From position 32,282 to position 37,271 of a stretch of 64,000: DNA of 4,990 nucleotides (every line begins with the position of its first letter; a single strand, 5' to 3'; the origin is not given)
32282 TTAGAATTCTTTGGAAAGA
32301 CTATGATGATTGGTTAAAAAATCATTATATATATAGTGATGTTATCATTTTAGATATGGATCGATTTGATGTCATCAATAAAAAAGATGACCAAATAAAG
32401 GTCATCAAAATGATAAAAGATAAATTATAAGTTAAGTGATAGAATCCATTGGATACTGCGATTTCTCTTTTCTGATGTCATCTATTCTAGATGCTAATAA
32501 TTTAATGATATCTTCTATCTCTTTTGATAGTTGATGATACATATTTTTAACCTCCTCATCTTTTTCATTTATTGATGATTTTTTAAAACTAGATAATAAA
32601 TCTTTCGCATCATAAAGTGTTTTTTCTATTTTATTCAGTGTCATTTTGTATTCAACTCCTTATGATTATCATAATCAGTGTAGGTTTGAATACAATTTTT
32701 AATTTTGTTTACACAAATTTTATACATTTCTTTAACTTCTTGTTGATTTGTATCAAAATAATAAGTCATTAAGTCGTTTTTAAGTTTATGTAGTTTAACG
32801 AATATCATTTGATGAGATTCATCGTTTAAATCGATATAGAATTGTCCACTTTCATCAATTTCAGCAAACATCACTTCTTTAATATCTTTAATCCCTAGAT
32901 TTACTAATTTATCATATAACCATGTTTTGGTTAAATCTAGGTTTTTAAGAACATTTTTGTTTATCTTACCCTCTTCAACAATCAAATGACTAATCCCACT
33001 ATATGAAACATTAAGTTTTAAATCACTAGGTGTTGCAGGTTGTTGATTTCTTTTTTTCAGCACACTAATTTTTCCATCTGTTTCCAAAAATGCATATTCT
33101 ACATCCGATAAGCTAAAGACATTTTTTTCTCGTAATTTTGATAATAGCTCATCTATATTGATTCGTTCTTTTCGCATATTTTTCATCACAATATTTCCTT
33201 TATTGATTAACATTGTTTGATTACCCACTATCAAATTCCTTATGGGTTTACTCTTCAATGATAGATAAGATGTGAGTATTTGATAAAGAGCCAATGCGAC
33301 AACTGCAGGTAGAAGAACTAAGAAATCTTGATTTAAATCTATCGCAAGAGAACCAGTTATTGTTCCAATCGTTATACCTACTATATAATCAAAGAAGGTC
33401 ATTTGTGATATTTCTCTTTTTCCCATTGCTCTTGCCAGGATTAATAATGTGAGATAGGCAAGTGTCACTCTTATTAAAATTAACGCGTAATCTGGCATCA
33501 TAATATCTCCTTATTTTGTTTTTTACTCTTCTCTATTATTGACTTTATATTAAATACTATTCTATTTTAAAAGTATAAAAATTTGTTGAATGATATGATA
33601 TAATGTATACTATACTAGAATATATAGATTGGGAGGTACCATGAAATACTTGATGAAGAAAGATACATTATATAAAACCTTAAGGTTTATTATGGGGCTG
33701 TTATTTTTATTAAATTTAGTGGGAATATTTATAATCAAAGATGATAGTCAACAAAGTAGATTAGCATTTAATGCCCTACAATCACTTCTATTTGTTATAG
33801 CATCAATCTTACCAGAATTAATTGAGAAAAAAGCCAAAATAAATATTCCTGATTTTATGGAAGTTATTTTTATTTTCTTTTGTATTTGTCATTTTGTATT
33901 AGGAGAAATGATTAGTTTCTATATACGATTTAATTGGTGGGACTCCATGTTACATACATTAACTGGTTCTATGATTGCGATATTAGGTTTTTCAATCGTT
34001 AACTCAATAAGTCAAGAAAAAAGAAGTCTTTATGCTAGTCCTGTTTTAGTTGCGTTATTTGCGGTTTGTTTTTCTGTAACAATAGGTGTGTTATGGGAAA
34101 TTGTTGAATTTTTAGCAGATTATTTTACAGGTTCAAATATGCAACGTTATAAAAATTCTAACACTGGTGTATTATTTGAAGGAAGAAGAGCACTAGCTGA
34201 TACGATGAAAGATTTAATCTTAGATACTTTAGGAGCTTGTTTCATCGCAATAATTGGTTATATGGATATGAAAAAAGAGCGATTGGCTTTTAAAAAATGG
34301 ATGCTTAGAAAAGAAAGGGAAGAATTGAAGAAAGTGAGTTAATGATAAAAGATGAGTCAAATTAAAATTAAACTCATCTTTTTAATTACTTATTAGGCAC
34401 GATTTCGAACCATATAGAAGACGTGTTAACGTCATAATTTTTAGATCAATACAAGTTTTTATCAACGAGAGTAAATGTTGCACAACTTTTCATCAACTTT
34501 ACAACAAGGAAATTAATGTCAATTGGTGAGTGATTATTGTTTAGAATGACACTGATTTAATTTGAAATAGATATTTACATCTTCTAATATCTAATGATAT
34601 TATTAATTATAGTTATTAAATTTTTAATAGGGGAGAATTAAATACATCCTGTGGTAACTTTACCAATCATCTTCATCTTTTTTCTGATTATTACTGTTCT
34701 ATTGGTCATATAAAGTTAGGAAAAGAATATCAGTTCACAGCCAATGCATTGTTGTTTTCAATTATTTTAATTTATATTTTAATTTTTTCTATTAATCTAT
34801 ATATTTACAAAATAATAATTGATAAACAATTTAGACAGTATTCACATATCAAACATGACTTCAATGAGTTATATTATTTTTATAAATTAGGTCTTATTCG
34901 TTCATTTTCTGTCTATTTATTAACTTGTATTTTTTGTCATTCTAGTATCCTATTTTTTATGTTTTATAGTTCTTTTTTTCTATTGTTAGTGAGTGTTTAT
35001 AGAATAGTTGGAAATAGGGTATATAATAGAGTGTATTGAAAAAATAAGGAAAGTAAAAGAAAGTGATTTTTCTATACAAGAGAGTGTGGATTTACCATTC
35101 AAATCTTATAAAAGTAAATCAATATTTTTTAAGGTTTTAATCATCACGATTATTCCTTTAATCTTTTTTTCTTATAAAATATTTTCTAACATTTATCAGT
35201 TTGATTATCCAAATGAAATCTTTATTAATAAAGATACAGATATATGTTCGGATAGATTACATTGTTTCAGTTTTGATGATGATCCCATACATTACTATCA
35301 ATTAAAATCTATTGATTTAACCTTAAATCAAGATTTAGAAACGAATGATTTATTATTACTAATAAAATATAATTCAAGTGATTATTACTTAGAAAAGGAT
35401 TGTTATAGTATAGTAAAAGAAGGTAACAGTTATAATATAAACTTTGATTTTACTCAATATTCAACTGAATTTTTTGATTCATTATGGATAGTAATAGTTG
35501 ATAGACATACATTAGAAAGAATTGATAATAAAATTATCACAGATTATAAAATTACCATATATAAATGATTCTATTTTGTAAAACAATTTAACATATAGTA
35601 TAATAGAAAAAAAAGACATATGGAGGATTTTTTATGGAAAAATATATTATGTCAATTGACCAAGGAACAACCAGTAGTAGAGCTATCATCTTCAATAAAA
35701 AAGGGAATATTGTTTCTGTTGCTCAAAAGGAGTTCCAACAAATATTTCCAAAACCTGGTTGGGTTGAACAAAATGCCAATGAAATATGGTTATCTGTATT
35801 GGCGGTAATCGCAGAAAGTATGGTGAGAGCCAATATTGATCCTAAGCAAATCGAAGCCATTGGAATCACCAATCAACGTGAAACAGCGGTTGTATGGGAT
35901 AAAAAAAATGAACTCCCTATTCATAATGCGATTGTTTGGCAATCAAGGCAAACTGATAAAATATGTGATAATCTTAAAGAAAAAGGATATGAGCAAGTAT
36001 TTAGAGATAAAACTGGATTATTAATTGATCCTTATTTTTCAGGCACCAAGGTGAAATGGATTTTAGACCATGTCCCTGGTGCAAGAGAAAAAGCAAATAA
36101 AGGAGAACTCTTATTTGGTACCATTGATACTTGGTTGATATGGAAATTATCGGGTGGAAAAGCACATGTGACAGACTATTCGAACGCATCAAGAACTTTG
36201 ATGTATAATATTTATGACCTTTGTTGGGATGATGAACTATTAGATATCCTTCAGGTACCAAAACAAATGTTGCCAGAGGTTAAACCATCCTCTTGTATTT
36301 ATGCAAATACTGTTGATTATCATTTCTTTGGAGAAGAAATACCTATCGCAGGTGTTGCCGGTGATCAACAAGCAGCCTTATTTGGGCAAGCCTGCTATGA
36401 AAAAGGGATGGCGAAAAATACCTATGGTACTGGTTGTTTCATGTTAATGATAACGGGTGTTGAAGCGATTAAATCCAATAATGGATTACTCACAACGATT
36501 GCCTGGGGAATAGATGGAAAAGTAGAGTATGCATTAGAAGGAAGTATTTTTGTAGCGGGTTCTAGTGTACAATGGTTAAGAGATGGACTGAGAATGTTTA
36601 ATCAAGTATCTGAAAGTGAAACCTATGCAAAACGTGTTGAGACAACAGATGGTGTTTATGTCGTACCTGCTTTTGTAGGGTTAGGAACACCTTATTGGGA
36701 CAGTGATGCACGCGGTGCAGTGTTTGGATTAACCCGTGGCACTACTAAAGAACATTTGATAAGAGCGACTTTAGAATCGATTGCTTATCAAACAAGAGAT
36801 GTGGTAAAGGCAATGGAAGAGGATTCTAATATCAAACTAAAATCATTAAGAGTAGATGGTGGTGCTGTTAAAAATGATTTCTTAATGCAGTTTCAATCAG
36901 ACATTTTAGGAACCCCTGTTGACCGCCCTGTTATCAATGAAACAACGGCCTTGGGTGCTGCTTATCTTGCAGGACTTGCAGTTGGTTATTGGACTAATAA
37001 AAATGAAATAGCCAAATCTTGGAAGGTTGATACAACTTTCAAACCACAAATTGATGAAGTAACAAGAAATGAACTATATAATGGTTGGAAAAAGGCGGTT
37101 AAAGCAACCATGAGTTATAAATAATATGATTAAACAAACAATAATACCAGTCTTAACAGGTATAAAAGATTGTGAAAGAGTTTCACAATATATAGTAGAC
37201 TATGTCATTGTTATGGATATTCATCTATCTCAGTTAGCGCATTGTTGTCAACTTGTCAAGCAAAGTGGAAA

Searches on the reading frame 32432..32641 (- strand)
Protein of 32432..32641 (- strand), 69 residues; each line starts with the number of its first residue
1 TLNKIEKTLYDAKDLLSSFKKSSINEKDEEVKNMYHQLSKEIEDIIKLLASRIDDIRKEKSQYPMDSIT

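Call 36: search_protein_families(library=pfam, proteins=[window:32432-32641:-], max_evalue=0.001)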
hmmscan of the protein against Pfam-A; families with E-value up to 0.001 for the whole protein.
window:32432-32641:- (69 aa): 1 family
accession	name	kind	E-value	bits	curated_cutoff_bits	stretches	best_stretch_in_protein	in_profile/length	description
PF07870.16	DUF1657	-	5.5e-08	33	27.7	1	6-53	2-49/49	Protein of unknown function (DUF1657)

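Call 62: search_protein_families(library=ncbifam, proteins=[window:32432-32641:-], max_evalue=0.001)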
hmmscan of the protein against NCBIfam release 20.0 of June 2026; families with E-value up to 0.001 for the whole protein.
window:32432-32641:- (69 aa): 0 families

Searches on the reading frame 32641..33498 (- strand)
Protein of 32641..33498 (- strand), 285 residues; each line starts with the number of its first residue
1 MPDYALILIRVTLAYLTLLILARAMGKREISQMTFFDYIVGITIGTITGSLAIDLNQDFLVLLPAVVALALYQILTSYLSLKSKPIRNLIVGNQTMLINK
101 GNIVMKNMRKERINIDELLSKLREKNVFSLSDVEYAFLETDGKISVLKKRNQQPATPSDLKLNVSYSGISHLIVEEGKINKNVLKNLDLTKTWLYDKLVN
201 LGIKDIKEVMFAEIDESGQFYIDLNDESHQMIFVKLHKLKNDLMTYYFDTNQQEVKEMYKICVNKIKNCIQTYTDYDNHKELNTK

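Call 36: search_protein_families(library=pfam, proteins=[window:32641-33498:-], max_evalue=0.001)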
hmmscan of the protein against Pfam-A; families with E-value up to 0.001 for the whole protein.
window:32641-33498:- (285 aa): 3 families
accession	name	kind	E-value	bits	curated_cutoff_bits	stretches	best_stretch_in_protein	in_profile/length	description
PF04239.17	DUF421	-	4.9e-40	136.4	23.6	1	81-215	1-129/129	YetF C-terminal domain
PF20730.2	YetF_N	-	1.3e-05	25.4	26.5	1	4-75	1-69/76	YetF N-terminal transmembrane domain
PF07870.16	DUF1657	-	0.00022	21.5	27.7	1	231-271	3-43/49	Protein of unknown function (DUF1657)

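Call 62: search_protein_families(library=ncbifam, proteins=[window:32641-33498:-], max_evalue=0.001)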
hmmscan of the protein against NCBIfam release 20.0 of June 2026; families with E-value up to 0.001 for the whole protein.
window:32641-33498:- (285 aa): 0 families

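Call 63: search_solved_structures(query=window:32641-33498:-, max_evalue=0.001)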
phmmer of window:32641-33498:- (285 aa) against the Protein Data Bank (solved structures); distinct sequences matched with E-value up to 0.001: 1.
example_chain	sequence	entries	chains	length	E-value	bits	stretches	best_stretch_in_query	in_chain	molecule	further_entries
3c6f_A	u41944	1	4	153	2e-17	66.9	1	82-223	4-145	YetF protein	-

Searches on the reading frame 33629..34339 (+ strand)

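Call 36: search_protein_families(library=pfam, proteins=[window:33629-34339:+], max_evalue=0.001)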
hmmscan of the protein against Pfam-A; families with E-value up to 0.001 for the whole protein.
window:33629-34339:+ (237 aa): 1 family
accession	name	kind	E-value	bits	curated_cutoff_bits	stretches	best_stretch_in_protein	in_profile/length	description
PF09997.14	DUF2238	-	5.7e-05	23.4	26.4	1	97-175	52-124/140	Predicted membrane protein (DUF2238)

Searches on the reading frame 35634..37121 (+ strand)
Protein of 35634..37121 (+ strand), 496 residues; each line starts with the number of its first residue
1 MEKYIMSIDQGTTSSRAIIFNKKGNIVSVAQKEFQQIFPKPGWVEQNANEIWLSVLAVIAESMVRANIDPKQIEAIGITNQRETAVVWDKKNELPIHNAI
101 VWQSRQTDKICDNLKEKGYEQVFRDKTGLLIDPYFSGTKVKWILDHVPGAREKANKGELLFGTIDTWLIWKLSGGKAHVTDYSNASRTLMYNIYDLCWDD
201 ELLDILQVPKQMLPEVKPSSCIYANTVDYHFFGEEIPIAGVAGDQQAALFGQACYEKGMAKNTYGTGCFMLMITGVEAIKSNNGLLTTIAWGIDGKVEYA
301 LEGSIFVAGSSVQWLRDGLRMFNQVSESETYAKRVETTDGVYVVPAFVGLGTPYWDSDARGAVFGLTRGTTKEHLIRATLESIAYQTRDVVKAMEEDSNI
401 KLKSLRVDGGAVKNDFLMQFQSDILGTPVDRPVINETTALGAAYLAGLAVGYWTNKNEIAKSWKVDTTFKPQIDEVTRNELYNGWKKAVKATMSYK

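Call 17: find_encoding_contigs(protein=window:35634-37121:+, flank=1000, max_places=3)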
Protein window:35634-37121:+ (496 aa): no gene with exactly this product is on record in the collection.

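Call 19: find_homologous_proteins(query=window:35634-37121:+, max_evalue=1e-100)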
Query window:35634-37121:+ (496 aa): 8000 proteins with E <= 1e-100 among 8000 candidates; the best 120 are listed.
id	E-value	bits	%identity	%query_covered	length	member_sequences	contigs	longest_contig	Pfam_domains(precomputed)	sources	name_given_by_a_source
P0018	0.0e+0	1138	100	100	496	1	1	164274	PF00370.28,PF02782.23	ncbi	-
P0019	3.8e-289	977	85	100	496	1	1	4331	PF00370.28,PF02782.23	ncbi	-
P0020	7.2e-289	976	85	100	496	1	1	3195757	PF00370.28,PF02782.23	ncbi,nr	ncbi:glycerol kinase GlpK [Mycoplasmatota bacterium]|nr:glycerol kinase GlpK [Mycoplasmatota bacteri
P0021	4.2e-288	974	85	100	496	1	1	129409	PF00370.28,PF02782.23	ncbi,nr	ncbi:glycerol kinase GlpK [Haloplasma contractile]|nr:glycerol kinase GlpK [Haloplasma contractile]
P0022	4.1e-285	964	85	99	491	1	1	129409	PF00370.28,PF02782.23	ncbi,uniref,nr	ncbi:Glycerol kinase protein [Haloplasma contractile SSD-17B]|uniref:Glycerol kinase n=2 Tax=Halopla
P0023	9.8e-284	959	83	100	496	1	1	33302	PF00370.28,PF02782.23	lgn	-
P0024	3.3e-280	948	82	100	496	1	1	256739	PF00370.28,PF02782.23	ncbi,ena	-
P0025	1.3e-275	933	82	100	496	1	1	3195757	PF00370.28,PF02782.23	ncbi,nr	ncbi:glycerol kinase GlpK [Mycoplasmatota bacterium]|nr:glycerol kinase GlpK [Mycoplasmatota bacteri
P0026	1.1e-273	926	80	100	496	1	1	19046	PF00370.28,PF02782.23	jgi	jgi:glycerol kinase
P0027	7.8e-268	907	77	100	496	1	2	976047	PF00370.28,PF02782.23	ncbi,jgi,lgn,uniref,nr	ncbi:glycerol kinase GlpK [Robertmurraya korlensis]|jgi:glycerol kinase|uniref:glycerol kinase GlpK 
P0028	8.1e-268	907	77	100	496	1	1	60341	PF00370.28,PF02782.23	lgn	-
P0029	1.2e-267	906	78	100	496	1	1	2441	PF01869.27,PF00370.28,PF02782.23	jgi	jgi:glycerol kinase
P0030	2.5e-267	905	78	100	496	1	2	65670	PF01869.27,PF00370.28,PF02782.23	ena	-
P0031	2.9e-267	905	77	100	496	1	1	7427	PF00370.28,PF02782.23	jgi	jgi:glycerol kinase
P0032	4.5e-267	904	77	100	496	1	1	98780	PF00370.28,PF02782.23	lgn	-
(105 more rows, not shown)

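Call 46: find_encoding_contigs(protein=P0024, flank=10000, max_places=2)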
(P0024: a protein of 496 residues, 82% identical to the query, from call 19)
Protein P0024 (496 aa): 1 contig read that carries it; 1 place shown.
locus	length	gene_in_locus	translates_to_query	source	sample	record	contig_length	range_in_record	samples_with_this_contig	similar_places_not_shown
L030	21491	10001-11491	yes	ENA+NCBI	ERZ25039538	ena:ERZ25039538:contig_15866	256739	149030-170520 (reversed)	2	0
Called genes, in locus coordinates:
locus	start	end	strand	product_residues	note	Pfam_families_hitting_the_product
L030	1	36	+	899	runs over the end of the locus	PF00111:Fer2 (weak), PF13510:Fer2_4, PF10588:NADH-G_4Fe-4S_3, PF12838:Fer4_7, PF13183:Fer4_8 (weak), PF04879:Molybdop_Fe4S4, PF00384:Molybdopterin, PF01568:Molydop_binding, +2 more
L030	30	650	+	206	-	PF12804:NTP_transf_3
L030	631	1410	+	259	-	PF02634:FdhD-NarQ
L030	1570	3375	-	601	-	PF13510:Fer2_4, PF10588:NADH-G_4Fe-4S_3, PF02906:Fe_hyd_lg_C, PF02256:Fe_hyd_SSU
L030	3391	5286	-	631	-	PF06999:Suc_Fer-like (weak), PF01257:2Fe-2S_thioredx, PF01512:Complex1_51K, PF10531:SLBB (weak), PF10589:NADH_4Fe-4S, PF00037:Fer4 (weak), PF12838:Fer4_7, PF13187:Fer4_9, +3 more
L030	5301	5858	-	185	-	PF01257:2Fe-2S_thioredx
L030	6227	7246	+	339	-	-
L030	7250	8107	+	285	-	PF02739:5_3_exonuc_N, PF01367:5_3_exonuc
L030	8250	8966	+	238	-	PF09997:DUF2238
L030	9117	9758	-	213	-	PF13483:Lactamase_B_3, PF12706:Lactamase_B_2 (weak)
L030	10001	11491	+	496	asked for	PF00370:FGGY_N, PF02782:FGGY_C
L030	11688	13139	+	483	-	PF00070:Pyr_redox (faint), PF01266:DAO, PF13738:Pyr_redox_3 (faint), PF04324:Fer2_BFD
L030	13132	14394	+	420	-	PF01266:DAO (faint), PF03486:HI0933_like (faint), PF07992:Pyr_redox_2, PF12831:FAD_oxidored, PF13738:Pyr_redox_3 (faint)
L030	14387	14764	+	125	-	PF07892:DUF1667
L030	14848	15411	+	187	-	PF04309:G3P_antiterm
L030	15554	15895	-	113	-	PF09851:SHOCT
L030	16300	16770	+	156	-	PF06271:RDD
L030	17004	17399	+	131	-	PF00293:NUDIX, PF14815:NUDIX_4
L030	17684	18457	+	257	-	PF00270:DEAD (faint), PF04851:ResIII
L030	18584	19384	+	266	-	PF00271:Helicase_C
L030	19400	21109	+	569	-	PF13589:HATPase_c_3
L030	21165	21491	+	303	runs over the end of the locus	PF13091:PLDc_2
